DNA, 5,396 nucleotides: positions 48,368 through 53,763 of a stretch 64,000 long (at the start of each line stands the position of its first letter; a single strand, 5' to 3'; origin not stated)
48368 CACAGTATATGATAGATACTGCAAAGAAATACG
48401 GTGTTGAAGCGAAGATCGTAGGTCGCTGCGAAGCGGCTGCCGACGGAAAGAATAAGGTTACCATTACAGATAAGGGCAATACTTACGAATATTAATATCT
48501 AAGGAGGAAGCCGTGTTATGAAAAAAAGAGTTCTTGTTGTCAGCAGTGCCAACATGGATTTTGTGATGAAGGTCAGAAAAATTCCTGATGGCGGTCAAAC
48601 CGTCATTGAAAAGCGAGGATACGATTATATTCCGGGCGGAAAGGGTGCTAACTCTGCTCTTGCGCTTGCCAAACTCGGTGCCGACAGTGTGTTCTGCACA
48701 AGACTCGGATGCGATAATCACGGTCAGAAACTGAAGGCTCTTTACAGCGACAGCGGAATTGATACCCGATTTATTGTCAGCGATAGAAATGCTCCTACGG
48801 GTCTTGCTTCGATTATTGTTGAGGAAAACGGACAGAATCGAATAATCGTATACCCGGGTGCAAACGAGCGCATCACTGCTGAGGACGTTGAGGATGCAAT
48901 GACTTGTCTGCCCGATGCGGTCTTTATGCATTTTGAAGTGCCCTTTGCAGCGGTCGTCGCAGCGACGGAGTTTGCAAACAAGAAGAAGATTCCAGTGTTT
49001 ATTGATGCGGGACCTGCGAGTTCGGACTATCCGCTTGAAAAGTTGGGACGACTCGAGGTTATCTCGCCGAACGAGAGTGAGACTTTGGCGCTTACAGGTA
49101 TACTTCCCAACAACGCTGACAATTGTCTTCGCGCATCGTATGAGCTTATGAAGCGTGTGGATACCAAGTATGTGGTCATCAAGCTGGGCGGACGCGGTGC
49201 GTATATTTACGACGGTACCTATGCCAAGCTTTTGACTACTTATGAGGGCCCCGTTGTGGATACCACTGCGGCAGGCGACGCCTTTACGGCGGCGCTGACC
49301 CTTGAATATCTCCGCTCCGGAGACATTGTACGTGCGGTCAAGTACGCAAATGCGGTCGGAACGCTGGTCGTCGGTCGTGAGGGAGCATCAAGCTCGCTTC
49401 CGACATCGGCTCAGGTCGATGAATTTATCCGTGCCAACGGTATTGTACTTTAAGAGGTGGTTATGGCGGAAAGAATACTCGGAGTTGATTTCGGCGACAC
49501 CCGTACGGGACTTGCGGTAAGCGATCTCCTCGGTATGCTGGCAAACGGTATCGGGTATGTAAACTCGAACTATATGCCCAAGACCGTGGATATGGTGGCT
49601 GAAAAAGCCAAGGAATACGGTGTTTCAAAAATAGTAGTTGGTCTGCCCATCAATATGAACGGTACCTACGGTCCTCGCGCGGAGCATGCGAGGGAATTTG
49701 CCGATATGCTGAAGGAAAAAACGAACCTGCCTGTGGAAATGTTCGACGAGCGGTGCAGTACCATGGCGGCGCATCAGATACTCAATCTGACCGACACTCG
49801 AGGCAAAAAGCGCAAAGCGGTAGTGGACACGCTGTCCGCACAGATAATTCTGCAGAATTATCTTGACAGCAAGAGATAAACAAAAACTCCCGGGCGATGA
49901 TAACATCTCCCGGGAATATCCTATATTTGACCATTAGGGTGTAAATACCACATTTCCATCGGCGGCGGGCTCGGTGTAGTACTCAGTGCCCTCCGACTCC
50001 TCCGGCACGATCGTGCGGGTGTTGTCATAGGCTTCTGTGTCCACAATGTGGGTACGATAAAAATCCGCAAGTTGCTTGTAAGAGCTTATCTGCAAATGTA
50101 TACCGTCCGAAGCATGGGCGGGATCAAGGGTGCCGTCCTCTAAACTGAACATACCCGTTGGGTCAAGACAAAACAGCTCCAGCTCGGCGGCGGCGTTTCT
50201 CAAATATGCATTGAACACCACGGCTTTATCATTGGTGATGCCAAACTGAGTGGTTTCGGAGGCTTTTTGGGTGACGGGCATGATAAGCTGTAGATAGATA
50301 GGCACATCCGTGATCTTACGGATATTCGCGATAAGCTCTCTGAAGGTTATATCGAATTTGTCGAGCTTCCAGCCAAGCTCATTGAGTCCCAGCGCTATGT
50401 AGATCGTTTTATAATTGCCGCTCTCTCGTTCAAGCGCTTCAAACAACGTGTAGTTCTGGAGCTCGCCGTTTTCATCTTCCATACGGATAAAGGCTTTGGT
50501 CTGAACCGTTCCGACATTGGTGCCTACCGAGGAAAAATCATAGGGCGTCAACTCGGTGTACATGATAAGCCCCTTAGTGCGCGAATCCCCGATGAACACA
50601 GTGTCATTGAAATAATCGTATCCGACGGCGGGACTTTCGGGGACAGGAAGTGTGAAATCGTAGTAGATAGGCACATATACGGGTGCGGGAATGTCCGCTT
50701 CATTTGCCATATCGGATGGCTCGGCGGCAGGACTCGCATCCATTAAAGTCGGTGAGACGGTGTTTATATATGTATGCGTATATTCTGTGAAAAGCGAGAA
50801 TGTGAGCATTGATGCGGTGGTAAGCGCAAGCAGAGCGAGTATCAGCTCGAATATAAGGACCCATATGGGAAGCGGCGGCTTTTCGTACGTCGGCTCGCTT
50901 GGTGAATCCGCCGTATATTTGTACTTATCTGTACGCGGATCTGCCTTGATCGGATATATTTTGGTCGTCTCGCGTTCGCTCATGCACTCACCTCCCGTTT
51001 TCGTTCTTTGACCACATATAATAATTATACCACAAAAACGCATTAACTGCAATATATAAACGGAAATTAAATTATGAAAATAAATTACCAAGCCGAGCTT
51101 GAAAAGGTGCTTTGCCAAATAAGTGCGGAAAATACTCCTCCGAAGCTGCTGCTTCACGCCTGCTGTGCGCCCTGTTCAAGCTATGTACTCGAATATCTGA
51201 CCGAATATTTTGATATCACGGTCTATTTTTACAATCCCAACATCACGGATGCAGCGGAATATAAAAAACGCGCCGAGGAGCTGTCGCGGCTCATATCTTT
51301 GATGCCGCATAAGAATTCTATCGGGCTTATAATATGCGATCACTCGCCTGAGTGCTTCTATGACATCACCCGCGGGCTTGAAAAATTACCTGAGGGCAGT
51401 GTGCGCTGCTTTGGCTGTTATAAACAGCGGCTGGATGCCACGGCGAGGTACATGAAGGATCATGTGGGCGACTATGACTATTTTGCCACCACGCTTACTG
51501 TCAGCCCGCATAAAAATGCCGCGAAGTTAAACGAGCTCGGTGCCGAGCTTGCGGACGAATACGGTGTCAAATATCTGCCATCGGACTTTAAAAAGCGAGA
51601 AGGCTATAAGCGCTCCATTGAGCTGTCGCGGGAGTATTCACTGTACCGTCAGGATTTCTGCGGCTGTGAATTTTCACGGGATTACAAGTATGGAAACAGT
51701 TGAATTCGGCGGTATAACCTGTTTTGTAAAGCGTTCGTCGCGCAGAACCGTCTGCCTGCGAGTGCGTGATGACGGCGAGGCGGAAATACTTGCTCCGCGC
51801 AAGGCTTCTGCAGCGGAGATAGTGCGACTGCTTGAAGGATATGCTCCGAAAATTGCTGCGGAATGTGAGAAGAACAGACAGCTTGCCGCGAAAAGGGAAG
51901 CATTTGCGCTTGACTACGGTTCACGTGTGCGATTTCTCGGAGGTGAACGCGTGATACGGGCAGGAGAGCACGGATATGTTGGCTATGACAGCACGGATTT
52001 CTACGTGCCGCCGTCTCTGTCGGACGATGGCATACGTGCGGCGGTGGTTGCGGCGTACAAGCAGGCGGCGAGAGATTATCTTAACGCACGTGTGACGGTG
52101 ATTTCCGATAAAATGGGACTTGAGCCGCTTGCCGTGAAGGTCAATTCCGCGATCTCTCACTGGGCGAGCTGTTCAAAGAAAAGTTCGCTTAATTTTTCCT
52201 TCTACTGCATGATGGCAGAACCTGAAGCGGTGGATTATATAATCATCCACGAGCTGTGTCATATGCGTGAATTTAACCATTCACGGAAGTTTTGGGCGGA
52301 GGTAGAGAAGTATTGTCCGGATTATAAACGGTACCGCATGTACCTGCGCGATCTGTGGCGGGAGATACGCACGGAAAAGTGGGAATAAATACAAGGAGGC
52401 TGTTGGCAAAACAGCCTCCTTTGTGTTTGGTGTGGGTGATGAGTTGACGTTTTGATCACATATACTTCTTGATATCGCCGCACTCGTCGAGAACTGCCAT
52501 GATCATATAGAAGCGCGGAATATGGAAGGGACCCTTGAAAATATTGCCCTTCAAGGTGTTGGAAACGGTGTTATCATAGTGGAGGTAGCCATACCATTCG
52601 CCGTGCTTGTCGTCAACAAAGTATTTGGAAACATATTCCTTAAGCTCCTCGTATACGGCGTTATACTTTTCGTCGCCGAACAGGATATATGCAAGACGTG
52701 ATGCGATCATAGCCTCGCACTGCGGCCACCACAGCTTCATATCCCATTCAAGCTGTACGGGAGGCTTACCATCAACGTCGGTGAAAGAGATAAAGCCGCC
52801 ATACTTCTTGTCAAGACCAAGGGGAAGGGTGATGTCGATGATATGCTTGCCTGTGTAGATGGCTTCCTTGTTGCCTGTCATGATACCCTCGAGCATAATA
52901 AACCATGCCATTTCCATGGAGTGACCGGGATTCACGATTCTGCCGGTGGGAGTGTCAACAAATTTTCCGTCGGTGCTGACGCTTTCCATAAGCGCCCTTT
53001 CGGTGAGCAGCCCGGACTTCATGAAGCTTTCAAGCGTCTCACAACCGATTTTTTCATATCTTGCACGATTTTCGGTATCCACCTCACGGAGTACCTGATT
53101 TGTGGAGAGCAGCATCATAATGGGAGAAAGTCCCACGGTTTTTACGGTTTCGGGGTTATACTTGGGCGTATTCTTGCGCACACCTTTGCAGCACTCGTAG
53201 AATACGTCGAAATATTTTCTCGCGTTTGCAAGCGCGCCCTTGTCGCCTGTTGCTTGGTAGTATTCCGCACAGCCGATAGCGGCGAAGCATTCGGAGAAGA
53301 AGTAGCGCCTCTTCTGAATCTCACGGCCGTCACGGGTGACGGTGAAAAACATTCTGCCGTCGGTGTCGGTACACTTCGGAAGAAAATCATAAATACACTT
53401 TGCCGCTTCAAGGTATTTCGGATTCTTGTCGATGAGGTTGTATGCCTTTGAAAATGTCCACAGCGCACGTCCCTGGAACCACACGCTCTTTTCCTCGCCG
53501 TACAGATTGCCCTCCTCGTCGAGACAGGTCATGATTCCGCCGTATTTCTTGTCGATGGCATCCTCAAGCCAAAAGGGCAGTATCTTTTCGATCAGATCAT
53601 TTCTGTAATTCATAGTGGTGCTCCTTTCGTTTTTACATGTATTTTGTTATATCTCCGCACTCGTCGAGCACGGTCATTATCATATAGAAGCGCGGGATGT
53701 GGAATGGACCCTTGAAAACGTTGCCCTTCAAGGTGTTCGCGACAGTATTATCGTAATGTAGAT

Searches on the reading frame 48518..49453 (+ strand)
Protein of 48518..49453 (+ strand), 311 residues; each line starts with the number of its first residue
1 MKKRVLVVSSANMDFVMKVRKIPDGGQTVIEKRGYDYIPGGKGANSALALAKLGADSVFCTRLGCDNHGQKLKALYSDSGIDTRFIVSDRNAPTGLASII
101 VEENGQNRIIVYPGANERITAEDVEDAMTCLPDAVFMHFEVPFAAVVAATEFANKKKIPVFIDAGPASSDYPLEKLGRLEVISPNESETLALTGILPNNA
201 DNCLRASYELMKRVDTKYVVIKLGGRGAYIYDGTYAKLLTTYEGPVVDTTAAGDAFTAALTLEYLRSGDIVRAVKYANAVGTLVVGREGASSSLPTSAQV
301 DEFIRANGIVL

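Call 81: search_protein_families(library=pfam, proteins=[window:48518-49453:+], max_evalue=0.00001)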
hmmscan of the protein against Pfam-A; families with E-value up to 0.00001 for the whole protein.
window:48518-49453:+ (311 aa): 2 families
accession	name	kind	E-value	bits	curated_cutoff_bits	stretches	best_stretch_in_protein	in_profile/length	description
PF00294.29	PfkB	-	2e-57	195.3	25.8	1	3-296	2-301/302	pfkB family carbohydrate kinase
PF08543.17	Phos_pyr_kin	-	6.1e-06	26.2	27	1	178-279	119-226/246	Phosphomethylpyrimidine kinase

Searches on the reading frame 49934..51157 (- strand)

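Call 81: search_protein_families(library=pfam, proteins=[window:49934-51157:-], max_evalue=0.00001)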
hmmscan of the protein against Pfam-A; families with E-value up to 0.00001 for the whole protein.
window:49934-51157:- (407 aa): 1 family
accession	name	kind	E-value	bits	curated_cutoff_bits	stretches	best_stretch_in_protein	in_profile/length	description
PF13472.12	Lipase_GDSL_2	-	5.5e-09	37.2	32.9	1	188-355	1-171/178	GDSL-like Lipase/Acylhydrolase family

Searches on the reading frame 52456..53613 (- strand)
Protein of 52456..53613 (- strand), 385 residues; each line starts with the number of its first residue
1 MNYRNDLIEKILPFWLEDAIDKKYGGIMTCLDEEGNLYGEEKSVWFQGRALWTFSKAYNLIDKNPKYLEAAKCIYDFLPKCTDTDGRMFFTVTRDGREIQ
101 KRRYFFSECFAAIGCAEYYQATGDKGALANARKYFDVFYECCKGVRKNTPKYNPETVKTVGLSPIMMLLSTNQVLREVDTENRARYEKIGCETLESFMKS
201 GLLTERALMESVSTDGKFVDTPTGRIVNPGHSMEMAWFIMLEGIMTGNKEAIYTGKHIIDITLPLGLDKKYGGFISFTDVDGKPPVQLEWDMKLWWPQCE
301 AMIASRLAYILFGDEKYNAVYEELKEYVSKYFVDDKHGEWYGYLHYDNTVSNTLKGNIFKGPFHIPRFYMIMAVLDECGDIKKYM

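Call 81: search_protein_families(library=pfam, proteins=[window:52456-53613:-], max_evalue=0.00001)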
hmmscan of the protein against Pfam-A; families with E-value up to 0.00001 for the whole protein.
window:52456-53613:- (385 aa): 1 family
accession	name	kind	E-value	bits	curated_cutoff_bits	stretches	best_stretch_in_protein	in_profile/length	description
PF07221.17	GlcNAc_2-epim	-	1.7e-40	139.8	23.4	1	26-356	1-336/347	N-acylglucosamine 2-epimerase (GlcNAc 2-epimerase)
